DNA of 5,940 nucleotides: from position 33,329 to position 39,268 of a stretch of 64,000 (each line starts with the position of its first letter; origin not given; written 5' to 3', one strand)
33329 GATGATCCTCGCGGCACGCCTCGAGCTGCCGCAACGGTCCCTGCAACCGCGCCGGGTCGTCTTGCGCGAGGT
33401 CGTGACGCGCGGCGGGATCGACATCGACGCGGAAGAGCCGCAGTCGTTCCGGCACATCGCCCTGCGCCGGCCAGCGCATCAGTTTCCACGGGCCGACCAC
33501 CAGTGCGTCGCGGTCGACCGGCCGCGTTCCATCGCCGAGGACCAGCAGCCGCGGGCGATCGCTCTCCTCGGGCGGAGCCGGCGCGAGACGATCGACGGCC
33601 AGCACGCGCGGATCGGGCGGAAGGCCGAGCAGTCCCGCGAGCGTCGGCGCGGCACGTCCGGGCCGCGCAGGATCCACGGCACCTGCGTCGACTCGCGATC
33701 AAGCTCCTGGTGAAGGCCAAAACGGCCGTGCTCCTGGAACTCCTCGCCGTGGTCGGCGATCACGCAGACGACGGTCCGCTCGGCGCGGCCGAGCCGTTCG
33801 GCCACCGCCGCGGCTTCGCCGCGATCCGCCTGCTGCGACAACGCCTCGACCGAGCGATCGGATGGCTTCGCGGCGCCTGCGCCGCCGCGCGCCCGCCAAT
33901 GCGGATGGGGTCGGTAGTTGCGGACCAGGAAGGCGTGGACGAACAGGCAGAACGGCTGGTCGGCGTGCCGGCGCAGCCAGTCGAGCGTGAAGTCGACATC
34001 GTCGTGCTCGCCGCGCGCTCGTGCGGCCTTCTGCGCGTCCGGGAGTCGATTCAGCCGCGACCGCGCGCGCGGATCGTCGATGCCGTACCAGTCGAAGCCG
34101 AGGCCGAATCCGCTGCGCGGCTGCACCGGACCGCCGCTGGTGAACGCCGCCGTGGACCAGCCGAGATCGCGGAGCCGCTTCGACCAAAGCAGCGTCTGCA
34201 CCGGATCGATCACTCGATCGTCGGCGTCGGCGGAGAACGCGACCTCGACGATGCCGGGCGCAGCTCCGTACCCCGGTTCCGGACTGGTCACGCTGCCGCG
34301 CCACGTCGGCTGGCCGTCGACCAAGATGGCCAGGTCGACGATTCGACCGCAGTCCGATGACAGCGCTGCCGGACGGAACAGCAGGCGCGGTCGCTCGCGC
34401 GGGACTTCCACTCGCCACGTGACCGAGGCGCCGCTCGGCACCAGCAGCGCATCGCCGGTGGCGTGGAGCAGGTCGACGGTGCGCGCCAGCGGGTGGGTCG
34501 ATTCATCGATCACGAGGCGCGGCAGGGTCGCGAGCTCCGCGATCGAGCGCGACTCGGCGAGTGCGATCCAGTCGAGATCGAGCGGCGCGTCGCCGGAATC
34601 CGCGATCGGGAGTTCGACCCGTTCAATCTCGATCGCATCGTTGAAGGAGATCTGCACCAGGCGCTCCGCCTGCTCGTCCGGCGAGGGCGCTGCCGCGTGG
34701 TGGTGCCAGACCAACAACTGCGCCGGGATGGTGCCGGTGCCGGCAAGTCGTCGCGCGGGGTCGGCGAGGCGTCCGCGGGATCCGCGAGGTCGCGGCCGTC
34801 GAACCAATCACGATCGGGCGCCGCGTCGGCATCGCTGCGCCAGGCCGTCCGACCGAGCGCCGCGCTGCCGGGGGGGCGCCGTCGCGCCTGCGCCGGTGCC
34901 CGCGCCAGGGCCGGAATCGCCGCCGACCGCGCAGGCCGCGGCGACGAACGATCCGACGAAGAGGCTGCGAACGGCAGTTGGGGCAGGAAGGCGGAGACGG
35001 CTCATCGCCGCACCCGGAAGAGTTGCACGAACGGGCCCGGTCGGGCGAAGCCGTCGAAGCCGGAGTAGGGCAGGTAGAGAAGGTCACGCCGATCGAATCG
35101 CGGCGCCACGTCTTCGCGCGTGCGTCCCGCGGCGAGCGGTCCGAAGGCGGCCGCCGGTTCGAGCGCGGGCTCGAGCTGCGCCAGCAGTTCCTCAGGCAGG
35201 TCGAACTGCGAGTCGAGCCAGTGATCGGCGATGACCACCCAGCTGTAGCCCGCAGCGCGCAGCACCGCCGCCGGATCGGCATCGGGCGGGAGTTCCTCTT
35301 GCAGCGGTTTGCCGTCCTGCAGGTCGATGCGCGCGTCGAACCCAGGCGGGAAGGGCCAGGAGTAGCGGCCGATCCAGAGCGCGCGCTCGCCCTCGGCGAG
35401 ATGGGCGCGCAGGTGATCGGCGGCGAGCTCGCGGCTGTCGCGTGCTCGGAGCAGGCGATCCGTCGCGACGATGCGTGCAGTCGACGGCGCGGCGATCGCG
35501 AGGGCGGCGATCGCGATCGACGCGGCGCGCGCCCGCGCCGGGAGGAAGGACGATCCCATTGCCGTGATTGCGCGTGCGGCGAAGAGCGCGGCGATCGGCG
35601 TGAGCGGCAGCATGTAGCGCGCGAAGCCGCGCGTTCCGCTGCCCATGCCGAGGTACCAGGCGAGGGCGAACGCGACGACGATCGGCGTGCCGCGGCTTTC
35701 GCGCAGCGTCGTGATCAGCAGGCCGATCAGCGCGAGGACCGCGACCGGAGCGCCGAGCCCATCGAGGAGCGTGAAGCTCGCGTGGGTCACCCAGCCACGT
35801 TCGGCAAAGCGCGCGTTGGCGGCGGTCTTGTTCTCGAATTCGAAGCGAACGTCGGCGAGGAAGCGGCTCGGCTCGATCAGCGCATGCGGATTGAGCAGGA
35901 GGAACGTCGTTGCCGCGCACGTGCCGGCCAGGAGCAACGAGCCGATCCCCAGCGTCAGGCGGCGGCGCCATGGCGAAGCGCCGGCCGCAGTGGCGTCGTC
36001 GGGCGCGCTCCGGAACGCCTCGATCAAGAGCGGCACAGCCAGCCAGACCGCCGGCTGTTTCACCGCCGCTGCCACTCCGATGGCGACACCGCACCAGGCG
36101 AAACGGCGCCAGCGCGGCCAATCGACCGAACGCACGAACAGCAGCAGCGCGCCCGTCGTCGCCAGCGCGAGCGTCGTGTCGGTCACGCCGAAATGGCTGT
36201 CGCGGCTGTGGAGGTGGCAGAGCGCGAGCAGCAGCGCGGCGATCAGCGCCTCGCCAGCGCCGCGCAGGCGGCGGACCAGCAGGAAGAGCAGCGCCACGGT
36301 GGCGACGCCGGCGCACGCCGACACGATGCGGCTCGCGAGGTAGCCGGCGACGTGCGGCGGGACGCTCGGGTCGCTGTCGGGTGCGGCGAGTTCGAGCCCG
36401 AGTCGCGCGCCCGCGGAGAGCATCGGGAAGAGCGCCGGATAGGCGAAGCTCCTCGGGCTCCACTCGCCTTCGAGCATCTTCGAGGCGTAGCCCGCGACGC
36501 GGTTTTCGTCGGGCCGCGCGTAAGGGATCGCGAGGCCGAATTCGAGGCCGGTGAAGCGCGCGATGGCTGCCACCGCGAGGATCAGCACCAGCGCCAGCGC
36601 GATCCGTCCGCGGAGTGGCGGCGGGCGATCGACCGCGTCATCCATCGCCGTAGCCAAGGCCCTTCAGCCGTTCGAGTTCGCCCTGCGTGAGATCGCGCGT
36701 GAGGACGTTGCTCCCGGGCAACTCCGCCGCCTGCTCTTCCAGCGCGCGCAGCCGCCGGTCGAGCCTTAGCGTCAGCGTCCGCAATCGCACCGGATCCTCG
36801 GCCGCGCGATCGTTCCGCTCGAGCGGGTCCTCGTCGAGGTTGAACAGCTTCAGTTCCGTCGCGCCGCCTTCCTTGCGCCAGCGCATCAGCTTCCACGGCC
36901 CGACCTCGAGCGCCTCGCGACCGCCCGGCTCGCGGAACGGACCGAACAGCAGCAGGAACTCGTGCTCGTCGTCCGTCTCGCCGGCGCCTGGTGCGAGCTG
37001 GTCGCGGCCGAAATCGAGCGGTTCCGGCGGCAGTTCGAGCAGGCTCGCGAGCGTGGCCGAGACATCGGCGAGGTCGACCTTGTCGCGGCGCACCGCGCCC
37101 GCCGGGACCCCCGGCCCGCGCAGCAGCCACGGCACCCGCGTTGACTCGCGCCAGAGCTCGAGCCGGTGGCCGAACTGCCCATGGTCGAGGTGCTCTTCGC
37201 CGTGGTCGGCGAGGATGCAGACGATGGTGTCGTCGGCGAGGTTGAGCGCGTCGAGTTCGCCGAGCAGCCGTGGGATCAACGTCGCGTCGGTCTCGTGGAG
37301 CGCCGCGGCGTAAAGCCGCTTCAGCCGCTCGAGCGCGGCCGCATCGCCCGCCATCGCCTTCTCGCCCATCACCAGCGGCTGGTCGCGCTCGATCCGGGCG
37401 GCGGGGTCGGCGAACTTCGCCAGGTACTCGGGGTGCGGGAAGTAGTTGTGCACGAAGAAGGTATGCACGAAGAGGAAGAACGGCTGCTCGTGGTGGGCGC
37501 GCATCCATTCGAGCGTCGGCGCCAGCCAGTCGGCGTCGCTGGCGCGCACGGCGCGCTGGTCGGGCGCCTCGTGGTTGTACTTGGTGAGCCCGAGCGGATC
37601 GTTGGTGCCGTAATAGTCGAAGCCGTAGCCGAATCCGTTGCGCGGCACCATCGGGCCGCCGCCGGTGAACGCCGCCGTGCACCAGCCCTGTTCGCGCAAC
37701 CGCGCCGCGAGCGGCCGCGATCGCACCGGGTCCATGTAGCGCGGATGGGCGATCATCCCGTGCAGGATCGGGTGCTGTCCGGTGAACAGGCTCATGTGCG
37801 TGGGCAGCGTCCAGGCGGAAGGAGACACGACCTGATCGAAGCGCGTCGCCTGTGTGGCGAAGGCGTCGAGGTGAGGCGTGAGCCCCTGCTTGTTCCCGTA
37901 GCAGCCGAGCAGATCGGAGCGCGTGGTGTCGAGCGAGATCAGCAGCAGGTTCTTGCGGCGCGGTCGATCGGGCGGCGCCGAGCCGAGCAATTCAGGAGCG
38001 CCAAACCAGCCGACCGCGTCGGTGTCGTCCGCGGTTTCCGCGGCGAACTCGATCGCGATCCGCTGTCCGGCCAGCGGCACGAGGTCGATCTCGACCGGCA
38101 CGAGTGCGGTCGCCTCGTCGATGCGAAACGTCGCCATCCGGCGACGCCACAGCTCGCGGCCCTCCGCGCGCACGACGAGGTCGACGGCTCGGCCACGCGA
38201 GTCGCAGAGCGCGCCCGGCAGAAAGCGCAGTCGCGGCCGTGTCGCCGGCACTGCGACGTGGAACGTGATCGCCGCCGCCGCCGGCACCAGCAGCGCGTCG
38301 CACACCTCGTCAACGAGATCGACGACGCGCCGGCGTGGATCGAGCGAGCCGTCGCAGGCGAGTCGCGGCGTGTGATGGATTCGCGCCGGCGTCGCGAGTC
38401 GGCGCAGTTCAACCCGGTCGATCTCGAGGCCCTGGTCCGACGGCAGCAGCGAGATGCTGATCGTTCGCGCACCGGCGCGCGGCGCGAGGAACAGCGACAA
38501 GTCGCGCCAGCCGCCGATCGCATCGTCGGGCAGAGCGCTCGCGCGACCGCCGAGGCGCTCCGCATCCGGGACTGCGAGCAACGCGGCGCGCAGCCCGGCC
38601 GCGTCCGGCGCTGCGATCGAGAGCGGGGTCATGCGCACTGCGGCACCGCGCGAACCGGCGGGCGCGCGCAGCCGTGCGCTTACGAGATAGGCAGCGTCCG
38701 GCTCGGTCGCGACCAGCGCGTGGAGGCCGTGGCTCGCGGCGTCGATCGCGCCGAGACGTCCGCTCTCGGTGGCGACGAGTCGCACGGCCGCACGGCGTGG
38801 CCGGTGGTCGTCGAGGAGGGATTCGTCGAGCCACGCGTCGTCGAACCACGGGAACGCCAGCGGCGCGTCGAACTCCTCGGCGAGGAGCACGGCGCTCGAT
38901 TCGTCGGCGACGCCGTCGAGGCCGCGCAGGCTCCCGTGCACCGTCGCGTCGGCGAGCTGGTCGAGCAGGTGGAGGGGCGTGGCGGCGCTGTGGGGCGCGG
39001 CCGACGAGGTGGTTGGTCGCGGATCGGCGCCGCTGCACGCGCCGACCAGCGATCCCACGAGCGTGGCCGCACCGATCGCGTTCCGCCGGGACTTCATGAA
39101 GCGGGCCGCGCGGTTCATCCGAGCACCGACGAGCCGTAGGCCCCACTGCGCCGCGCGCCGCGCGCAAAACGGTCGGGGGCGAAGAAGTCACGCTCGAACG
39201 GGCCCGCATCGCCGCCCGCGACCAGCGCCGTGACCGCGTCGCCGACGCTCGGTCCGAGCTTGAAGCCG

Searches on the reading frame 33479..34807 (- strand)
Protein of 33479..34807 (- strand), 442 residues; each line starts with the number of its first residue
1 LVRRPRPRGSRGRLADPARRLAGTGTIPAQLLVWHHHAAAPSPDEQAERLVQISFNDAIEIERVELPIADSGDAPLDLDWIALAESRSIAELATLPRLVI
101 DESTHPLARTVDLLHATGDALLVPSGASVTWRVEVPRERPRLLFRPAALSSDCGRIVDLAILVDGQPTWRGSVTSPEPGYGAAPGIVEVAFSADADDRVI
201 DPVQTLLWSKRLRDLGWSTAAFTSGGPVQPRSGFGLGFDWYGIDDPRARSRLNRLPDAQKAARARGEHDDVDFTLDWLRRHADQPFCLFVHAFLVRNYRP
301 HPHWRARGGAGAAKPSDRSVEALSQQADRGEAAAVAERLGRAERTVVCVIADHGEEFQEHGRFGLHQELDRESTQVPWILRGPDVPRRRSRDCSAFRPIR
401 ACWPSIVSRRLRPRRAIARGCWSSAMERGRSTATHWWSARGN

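Call 86: search_protein_families(library=pfam, proteins=[window:33479-34807:-], max_evalue=0.001)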
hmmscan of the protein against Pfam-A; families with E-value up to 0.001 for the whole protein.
window:33479-34807:- (442 aa): 1 family
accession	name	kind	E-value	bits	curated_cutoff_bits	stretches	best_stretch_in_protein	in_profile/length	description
PF00884.28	Sulfatase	-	6.1e-06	26.2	25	1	337-388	225-279/301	Sulfatase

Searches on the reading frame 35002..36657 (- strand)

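Call 87: search_protein_families(library=pfam, proteins=[window:35002-36657:-], max_evalue=0.001)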
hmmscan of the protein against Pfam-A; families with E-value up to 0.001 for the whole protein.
window:35002-36657:- (551 aa): 2 families
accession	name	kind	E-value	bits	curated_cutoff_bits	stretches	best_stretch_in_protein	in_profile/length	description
PF13231.12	PMT_2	-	5.5e-15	56.4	26.1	1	108-213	23-128/160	Dolichyl-phosphate-mannose-protein mannosyltransferase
PF02366.24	PMT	-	6.7e-10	39.4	22.7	1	99-212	75-194/245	Dolichyl-phosphate-mannose-protein mannosyltransferase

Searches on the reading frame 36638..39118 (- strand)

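Call 87: search_protein_families(library=pfam, proteins=[window:36638-39118:-], max_evalue=0.001)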
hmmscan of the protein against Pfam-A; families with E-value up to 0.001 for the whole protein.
window:36638-39118:- (826 aa): 2 families
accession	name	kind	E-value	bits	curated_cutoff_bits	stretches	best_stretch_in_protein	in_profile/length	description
PF00884.28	Sulfatase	-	4.9e-36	125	25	1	389-694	1-299/301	Sulfatase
PF01663.27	Phosphodiest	-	5.4e-11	43.1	23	1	391-646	1-228/342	Type I phosphodiesterase / nucleotide pyrophosphatase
